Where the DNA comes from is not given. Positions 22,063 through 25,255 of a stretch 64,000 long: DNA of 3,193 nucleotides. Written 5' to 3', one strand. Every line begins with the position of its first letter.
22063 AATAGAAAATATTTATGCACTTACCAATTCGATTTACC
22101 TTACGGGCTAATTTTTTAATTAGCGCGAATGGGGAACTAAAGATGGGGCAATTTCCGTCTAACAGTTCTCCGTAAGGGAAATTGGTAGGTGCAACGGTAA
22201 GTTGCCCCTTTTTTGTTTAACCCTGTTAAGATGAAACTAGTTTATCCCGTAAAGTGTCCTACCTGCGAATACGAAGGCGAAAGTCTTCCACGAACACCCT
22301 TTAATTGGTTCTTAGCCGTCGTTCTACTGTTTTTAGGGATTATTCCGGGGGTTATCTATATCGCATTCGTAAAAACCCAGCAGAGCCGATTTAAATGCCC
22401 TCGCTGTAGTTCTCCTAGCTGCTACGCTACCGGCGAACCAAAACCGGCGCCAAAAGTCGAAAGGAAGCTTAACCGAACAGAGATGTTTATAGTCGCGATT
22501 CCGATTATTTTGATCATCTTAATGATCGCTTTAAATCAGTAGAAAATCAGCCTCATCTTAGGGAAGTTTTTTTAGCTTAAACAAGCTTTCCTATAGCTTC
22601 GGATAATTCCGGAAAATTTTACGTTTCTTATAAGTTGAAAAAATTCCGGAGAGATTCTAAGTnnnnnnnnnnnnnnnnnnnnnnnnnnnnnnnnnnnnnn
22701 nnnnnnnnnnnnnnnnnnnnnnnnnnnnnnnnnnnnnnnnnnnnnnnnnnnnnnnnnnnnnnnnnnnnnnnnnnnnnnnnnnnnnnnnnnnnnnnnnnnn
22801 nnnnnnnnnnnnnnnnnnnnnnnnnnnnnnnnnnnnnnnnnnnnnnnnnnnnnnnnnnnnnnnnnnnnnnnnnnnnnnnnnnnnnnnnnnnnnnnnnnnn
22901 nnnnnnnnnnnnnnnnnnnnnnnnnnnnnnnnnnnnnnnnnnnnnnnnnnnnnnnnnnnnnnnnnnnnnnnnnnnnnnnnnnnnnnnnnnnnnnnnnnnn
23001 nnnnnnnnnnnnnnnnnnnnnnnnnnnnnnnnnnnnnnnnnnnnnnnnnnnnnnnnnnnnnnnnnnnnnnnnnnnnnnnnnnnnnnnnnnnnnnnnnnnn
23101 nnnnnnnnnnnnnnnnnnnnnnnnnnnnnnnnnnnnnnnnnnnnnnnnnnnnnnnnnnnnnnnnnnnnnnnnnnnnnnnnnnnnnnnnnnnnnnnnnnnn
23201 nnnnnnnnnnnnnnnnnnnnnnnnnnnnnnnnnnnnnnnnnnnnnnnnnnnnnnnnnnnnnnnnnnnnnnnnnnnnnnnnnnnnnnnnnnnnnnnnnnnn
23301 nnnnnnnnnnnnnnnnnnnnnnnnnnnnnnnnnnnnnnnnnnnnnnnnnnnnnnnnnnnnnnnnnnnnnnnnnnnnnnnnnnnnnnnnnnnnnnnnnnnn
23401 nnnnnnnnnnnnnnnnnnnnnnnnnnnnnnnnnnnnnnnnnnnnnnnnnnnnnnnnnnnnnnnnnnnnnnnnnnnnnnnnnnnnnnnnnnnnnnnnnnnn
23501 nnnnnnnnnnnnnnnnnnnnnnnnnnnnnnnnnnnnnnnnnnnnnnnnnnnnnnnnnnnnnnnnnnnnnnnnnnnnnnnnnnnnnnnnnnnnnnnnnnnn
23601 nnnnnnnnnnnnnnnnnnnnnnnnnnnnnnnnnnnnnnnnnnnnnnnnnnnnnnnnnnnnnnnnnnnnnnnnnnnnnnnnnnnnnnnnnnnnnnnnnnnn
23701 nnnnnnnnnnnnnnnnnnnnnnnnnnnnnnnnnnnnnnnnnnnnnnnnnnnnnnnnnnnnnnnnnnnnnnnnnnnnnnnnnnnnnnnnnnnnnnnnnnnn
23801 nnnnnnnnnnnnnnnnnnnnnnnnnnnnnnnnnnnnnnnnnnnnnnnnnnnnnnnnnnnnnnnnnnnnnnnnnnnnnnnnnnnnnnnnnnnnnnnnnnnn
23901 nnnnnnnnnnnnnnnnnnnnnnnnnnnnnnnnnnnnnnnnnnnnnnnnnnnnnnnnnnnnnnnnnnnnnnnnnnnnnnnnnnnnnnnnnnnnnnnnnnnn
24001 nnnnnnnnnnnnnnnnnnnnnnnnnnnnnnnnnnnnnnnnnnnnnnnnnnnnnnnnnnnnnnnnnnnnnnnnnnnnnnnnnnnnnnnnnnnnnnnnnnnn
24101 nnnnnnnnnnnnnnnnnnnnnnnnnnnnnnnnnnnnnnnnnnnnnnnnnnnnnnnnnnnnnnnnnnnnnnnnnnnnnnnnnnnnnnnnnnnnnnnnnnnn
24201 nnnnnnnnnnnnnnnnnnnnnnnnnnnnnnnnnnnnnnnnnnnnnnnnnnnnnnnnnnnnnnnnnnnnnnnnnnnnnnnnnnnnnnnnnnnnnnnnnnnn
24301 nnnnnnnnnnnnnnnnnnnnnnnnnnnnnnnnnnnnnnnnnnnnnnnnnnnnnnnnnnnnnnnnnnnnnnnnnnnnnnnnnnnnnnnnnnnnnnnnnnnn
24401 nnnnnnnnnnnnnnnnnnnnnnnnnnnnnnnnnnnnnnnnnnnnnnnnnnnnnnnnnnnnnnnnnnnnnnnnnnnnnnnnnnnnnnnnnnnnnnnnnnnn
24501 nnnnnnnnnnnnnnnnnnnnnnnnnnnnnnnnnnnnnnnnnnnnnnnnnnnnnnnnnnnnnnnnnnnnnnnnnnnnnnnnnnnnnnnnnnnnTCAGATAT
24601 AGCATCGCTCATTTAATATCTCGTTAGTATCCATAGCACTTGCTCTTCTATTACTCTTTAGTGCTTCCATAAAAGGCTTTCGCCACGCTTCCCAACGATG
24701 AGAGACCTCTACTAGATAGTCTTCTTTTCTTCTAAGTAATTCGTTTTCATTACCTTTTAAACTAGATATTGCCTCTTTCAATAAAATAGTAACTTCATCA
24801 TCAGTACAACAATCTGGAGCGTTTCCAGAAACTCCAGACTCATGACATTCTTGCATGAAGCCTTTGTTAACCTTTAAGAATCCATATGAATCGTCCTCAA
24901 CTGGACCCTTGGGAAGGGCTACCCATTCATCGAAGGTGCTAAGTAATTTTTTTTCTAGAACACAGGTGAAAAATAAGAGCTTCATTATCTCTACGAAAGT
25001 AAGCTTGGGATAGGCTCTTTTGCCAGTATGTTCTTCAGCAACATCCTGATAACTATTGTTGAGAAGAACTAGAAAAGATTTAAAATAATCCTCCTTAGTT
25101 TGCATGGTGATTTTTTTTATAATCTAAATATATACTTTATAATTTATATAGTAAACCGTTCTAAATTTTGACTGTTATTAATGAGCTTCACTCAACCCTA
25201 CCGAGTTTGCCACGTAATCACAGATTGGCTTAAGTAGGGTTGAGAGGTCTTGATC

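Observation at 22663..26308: AlbA_2/Schlafen-like + Panacea(DUF4065)-like + 649-aa three-TM protein: candidate undescribed PanAT-type toxin-antitoxin / abortive-infection module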

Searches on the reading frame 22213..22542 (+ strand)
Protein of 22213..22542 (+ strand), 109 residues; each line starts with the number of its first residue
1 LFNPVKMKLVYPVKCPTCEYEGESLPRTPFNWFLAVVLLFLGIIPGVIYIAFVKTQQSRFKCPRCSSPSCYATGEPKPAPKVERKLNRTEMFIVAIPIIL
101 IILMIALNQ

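Call 3: search_protein_families(library=pfam, proteins=[window:22213-22542:+], max_evalue=0.1)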
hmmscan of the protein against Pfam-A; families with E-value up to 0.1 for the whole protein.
window:22213-22542:+ (109 aa): 2 families
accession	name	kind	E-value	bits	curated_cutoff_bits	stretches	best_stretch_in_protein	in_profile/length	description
PF10601.15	zf-LITAF-like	-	0.0028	18.2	23.8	1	12-67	5-64/70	LITAF-like zinc ribbon domain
PF18912.6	DZR_2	-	0.095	13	27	0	8-21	3-16/56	Double zinc ribbon domain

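Call 4: search_protein_families(library=padloc, proteins=[window:22213-22542:+], max_evalue=0.1)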
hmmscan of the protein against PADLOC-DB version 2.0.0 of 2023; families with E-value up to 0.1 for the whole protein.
window:22213-22542:+ (109 aa): 0 families

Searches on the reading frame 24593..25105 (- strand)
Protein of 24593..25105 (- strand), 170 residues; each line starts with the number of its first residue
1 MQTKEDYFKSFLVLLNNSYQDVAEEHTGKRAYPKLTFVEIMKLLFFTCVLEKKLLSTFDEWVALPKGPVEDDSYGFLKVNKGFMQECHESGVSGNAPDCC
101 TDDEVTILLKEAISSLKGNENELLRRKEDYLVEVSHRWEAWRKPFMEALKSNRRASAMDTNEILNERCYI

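Call 3: search_protein_families(library=pfam, proteins=[window:24593-25105:-], max_evalue=0.1)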
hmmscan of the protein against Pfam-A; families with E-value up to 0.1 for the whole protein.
window:24593-25105:- (170 aa): 1 family
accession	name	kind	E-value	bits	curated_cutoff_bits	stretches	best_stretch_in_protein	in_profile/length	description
PF13274.11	SocA_Panacea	-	0.044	15.1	25.7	1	56-141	20-112/113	Antitoxin SocA-like, Panacea domain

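Call 4: search_protein_families(library=padloc, proteins=[window:24593-25105:-], max_evalue=0.1)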
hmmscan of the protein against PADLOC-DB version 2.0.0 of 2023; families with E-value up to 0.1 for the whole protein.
window:24593-25105:- (170 aa): 0 families

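Call 8: find_homologous_proteins(query=window:24593-25105:-, max_evalue=0.01)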
Query window:24593-25105:- (170 aa): 2 proteins with E <= 0.01 among 30 candidates.
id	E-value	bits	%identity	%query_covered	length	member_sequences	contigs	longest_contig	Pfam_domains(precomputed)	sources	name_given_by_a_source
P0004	1.4e-82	293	100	76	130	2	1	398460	-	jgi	-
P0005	1.1e-50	189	54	100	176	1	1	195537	-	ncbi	-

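Call 12: find_encoding_contigs(protein=P0004, flank=10000)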
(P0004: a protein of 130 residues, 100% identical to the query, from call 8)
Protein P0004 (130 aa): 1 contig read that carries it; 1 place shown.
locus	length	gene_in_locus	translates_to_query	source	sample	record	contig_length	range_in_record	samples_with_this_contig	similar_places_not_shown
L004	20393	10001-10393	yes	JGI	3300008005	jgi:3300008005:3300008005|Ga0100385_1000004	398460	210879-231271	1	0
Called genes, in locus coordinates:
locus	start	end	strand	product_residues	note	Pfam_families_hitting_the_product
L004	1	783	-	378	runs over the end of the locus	-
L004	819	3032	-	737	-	PF00929:RNase_T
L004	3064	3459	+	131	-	PF02033:RBFA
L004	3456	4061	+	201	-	PF01725:Ham1p_like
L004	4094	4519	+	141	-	PF00583:Acetyltransf_1, PF13673:Acetyltransf_10 (weak), PF13508:Acetyltransf_7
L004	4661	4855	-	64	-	PF00313:CSD, PF08206:OB_RNB (weak)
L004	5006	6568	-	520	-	PF04851:ResIII (faint), PF09848:SLFN-g3_helicase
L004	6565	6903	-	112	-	PF12643:MazG-like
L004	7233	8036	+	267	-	-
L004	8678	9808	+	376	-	PF04326:SLFN_AlbA_2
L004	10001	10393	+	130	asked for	-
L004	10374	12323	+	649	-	-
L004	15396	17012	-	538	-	PF13196:DUF4012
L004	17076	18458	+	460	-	PF02878:PGM_PMM_I, PF02879:PGM_PMM_II, PF02880:PGM_PMM_III, PF00408:PGM_PMM_IV (faint)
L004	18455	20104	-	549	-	-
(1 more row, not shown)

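Call 18: search_protein_families(library=pfam, alignment_id=A1, max_evalue=10)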
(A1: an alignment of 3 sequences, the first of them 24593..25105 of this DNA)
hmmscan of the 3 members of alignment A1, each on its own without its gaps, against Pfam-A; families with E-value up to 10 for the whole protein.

A. member 1, window:24593-25105:- (170 aa): 1 family
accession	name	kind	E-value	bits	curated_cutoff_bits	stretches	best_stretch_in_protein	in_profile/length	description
PF13274.11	SocA_Panacea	-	0.044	15.1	25.7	1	56-141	20-112/113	Antitoxin SocA-like, Panacea domain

B. families by the number of members that match (of 3 scanned): 1 family
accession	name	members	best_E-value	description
PF13274.11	SocA_Panacea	3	0.012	Antitoxin SocA-like, Panacea domain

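Call 22: find_homologous_proteins(query=A1, max_evalue=10)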
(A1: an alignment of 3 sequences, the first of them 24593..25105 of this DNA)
Query A1 (3 sequences) (170 aa, profile of the alignment): 7 proteins with E <= 10 among 2344 candidates.
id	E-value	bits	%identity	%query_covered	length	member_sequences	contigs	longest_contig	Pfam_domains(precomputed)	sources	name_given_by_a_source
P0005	3.5e-93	328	54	100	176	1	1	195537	-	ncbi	-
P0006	1.9e-81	290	47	100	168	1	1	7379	-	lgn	-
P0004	3.2e-65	237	100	76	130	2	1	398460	-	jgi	-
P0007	1.3e-35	141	40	100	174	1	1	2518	PF13274.12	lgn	-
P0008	6.7e-14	70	31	74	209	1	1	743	-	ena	-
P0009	4.9e-13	67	31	74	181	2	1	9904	-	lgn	-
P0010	7.8e-9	54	30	76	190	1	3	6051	PF13274.12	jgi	jgi:uncharacterized phage-associated protein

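Call 23: find_encoding_contigs(protein=P0007, flank=10000)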
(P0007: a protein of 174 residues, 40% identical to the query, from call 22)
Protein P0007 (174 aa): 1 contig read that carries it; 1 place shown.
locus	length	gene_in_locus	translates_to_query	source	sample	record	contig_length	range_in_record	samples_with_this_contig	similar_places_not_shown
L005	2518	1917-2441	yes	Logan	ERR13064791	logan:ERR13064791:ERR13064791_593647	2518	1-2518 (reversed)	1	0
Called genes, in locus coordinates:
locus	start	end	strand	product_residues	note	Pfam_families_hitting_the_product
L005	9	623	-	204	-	-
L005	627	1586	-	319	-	PF00849:PseudoU_synth_2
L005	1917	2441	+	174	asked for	PF13274:SocA_Panacea (weak)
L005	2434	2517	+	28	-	?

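Call 24: find_encoding_contigs(protein=P0009, flank=10000)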
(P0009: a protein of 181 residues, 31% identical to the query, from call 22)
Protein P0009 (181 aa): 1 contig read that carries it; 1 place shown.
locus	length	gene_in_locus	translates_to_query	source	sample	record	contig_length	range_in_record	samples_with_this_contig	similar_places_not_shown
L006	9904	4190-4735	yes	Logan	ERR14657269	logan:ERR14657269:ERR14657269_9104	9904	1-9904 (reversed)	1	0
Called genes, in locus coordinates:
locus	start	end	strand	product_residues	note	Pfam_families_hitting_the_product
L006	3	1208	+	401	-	?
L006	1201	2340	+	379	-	PF13166:AAA_13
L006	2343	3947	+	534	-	PF12161:HsdM_N, PF02384:N6_Mtase, PF05175:MTS (faint), PF07669:Eco57I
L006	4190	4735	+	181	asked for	-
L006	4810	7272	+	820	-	-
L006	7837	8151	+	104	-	-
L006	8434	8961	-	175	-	PF10543:ORF6N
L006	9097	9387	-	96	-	PF12844:HTH_19 (weak), PF01381:HTH_3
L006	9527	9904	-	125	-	?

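Call 25: find_encoding_contigs(protein=P0010, flank=10000)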
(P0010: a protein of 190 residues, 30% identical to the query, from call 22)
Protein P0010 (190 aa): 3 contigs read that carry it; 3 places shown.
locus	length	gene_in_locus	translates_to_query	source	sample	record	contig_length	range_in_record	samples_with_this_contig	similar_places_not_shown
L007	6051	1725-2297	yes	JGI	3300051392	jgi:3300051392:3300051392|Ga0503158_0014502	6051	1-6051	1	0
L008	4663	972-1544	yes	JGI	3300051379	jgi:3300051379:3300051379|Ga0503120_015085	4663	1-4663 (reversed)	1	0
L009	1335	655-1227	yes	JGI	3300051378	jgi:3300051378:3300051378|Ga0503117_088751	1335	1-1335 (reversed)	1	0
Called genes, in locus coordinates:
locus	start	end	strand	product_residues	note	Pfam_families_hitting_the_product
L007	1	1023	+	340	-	?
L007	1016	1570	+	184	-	-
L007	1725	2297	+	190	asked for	PF13274:SocA_Panacea (weak)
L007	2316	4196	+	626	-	-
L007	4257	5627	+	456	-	PF01839:FG-GAP (faint), PF13517:FG-GAP_3, PF18962:Por_Secre_tail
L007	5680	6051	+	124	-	?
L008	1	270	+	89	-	?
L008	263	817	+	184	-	-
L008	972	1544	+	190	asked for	PF13274:SocA_Panacea (weak)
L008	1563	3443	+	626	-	-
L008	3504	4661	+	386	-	?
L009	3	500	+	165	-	?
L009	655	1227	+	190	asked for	PF13274:SocA_Panacea (weak)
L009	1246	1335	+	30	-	?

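Call 26: find_encoding_contigs(protein=P0008, flank=10000)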
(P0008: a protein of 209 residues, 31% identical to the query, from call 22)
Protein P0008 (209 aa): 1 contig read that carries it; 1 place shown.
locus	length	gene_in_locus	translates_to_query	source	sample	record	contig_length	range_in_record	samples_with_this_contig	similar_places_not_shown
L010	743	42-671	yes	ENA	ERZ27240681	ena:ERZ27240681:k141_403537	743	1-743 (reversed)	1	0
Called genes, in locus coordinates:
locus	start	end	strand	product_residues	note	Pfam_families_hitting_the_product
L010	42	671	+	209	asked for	-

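Call 32: search_protein_families(library=pfam, alignment_id=A3, max_evalue=1)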
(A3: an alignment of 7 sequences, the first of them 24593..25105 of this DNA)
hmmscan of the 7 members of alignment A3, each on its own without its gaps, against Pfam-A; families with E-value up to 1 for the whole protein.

A. member 1, window:24593-25105:- (170 aa): 1 family
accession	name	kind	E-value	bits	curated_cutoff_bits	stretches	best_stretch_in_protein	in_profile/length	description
PF13274.11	SocA_Panacea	-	0.044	15.1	25.7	1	56-141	20-112/113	Antitoxin SocA-like, Panacea domain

B. families by the number of members that match (of 7 scanned): 3 families
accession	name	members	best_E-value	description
PF13274.11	SocA_Panacea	7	1.6e-05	Antitoxin SocA-like, Panacea domain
PF22346.2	CARDS_D3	1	0.00092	ADP-ribosylating toxin CARDS, C-terminal beta-trefoil domain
PF25791.1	BREX_BrxC_wHTH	1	0.05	BREX ATP-binding protein BrxC winged helix-turn-helix domain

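Call 40: predict_structure(alignment_id=A3)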
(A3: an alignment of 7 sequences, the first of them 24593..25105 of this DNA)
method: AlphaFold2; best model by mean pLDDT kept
length: 170 residues; sequences in the alignment: 7
mean_pLDDT: 75.5   pTM: 0.75
mean pLDDT of the five models: 75.5, 70.7, 70.4, 69.4, 68.0
residues with pLDDT >= 90: 37; 70-90: 76; 50-70: 38; < 50: 19
segments of 3 or more residues with pLDDT < 50: 62-68, 154-158, 164-170
pLDDT, mean of each block of 10 residues (from residue 1): 83 93 89 89 84 73 47 82 90 72 84 81 86 73 61 53 44
secondary structure, 60 per line:
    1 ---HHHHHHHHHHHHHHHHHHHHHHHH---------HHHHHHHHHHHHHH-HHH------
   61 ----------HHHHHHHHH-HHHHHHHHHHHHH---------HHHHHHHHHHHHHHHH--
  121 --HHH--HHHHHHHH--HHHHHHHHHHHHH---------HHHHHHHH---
elements in order: H4-27 H37-50 H71-79 H81-93 H103-118 H128-135 H138-150 H160-167

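Call 44: fold_search(model_id=the predicted structure, library=pdb)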
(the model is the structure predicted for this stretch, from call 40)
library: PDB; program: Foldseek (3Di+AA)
matches with E <= 10: 171; with E <= 0.001: 0
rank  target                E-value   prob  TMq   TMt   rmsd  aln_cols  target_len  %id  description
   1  5c6h_E                1.2e+00  0.10  0.21  0.22  15.4       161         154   13  Mcl-1 complexed with Mule (released 2016-08-03)
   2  6ivl_B                1.3e+00  0.05  0.16  0.12  23.2       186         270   14  Crystal structure of a membrane protein L259A (released 2019-11-06)
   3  4zbf_C                1.5e+00  0.09  0.21  0.22  15.3       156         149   16  Mcl-1 complexed with small molecules (released 2015-04-29)
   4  6oqd                  1.5e+00  0.04  0.15  0.16  16.9       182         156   13  Crystal structure of Mcl1 with inhibitor 8 (released 2019-05-15)
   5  6iv2_D                1.8e+00  0.04  0.16  0.12  23.1       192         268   14  Crystal structure of a bacterial Bestrophin homolog from Klebsiella pneumoniae with a mutation Y211A (released 2019-11-13)
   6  6u63_D                1.9e+00  0.07  0.21  0.23  15.4       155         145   16  Mcl-1 bound to compound 17 (released 2020-03-04)
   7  6oqc_A                2.2e+00  0.08  0.22  0.24  15.4       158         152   14  Crystal structure of Mcl1 with inhibitor 9 (released 2019-05-15)
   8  6qz8                  2.4e+00  0.08  0.22  0.23  15.2       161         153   15  Structure of Mcl-1 in complex with compound 10d (released 2019-08-07)
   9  5ts9_C                2.4e+00  0.04  0.19  0.20  16.4       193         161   13  Crystal structure of Chorismate mutase from Burkholderia phymatum (released 2016-11-23)
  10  2oez_A                2.4e+00  0.03  0.15  0.11  17.4       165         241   15  Protein of Unknown Function (DUF1342) from Vibrio parahaemolyticus (released 2007-01-30)
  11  1t33_B                2.7e+00  0.06  0.20  0.18  12.9       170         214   11  Structural Genomics, The crystal structure of a putative transcriptional repressor (TetR/AcrR family) from Salmonella  (released 2004-08-03)
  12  6ivl_E                2.8e+00  0.02  0.13  0.12  22.5       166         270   16  Crystal structure of a membrane protein L259A (released 2019-11-06)
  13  6u65_C                2.9e+00  0.07  0.21  0.23  12.2       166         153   13  Mcl-1 bound to compound 19 (released 2020-03-04)
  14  8x62_B                2.9e+00  0.06  0.20  0.23  15.4       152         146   14  crystal structure of human Mcl-1 kinase domain in complex with RM1 (released 2025-05-21)
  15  5fdr_B                2.9e+00  0.06  0.21  0.23  15.5       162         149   15  Mcl-1 complexed with small molecule inhibitor (released 2016-03-02)
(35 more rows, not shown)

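Call 50: fold_search(model_id=the predicted structure, library=viral)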
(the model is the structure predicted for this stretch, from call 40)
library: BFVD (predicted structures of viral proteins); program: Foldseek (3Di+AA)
matches with E <= 10: 142; with E <= 0.001: 0
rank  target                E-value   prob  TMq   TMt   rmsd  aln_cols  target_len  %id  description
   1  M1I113                1.5e+00  0.07  0.19  0.19  15.3       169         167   11  (no name in the UniProt tables at hand)
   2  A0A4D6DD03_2          1.5e+00  0.07  0.18  0.05  16.1       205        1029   11  RNA-directed RNA polymerase [Apple rootstock virus A]
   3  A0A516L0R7            1.5e+00  0.06  0.21  0.11  18.3       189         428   14  (no name in the UniProt tables at hand)
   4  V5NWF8                1.7e+00  0.08  0.24  0.17  13.1       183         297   12  Ser/Arg-rich protein [Chelonid alphaherpesvirus 5]
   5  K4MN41                2.0e+00  0.07  0.19  0.20  14.3       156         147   10  Uncharacterized protein [Escherichia phage IME11]
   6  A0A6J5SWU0            2.1e+00  0.05  0.17  0.12  14.7       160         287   14  Phage head morphogenesis domain containing protein [uncultured Caudovirales phage]
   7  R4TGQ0                2.2e+00  0.06  0.17  0.20  15.2       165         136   12  Uncharacterized protein [Halogranum tailed virus 1]
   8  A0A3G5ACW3            2.2e+00  0.04  0.18  0.15  16.0       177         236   15  Uncharacterized protein [Hyperionvirus sp.]
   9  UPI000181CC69         2.6e+00  0.07  0.19  0.21  13.8       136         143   15  (no name look-up for this kind of identifier)
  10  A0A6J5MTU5            2.6e+00  0.04  0.16  0.08  16.1       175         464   11  Uncharacterized protein [uncultured Caudovirales phage]
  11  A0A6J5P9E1            2.7e+00  0.04  0.18  0.17  18.5       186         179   11  Uncharacterized protein [uncultured Caudovirales phage]
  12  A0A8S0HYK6            2.8e+00  0.04  0.16  0.14  14.7       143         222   12  (no name in the UniProt tables at hand)
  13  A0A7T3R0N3            3.0e+00  0.07  0.19  0.08  13.3       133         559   15  Putative nucleocapsid protein [Soybean thrips quaranja-like virus 1]
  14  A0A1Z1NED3            3.1e+00  0.05  0.19  0.17  18.3       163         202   12  Apoptosis regulator BALF1 [Common bottlenose dolphin gammaherpesvirus 1 strain Sarasota]
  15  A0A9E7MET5            3.1e+00  0.04  0.21  0.19  24.1       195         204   11  (no name in the UniProt tables at hand)
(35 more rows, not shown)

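Call 61: search_protein_families(library=pfam, proteins=[P0010], max_evalue=0.01)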
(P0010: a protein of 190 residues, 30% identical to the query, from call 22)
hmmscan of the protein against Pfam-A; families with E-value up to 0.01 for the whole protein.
P0010 (190 aa): 1 family
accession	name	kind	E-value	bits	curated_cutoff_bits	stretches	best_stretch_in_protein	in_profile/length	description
PF13274.11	SocA_Panacea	-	2.9e-05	25.4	25.7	1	40-152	1-109/113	Antitoxin SocA-like, Panacea domain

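Call 96: search_protein_families(library=ncbifam, proteins=[window:24593-25105:-], max_evalue=0.01)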
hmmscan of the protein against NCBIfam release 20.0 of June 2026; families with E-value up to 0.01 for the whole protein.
window:24593-25105:- (170 aa): 0 families

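Call 97: search_protein_families(library=phrogs, proteins=[window:24593-25105:-], max_evalue=0.01)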
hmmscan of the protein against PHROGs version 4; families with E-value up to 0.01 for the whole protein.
window:24593-25105:- (170 aa): 1 family
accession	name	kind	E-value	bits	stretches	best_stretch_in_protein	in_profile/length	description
phrog_1281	-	unknown function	0.00066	20.4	1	39-165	33-148/195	-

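Call 107: find_related_loci(query=A1, collection=metagenome_contigs, flank=4000)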
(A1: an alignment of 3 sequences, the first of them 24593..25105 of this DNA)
Query A1 (170 aa) in metagenome_contigs; peptide patterns used: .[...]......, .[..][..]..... (x = any residue, [..] = any of these).
140 stretches matched a pattern, but none encodes a relative of the query by tblastn (E <= 1e-3).

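Call 108: search_solved_structures(query=A3, max_evalue=1, show_alignments=1)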
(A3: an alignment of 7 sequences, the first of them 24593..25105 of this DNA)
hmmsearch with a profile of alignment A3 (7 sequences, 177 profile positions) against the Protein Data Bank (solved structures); distinct sequences matched with E-value up to 1: 2.
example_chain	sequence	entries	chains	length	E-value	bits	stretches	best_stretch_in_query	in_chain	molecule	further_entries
2b8k_G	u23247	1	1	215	0.045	16.8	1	106-165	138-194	DNA-directed RNA polymerase II 19 kDa polypeptide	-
9iho_V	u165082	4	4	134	0.47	13.5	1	82-150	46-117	NUFM (B13) subunit of mitochondrial NADH:ubiquinone oxidoreductase (Complex I)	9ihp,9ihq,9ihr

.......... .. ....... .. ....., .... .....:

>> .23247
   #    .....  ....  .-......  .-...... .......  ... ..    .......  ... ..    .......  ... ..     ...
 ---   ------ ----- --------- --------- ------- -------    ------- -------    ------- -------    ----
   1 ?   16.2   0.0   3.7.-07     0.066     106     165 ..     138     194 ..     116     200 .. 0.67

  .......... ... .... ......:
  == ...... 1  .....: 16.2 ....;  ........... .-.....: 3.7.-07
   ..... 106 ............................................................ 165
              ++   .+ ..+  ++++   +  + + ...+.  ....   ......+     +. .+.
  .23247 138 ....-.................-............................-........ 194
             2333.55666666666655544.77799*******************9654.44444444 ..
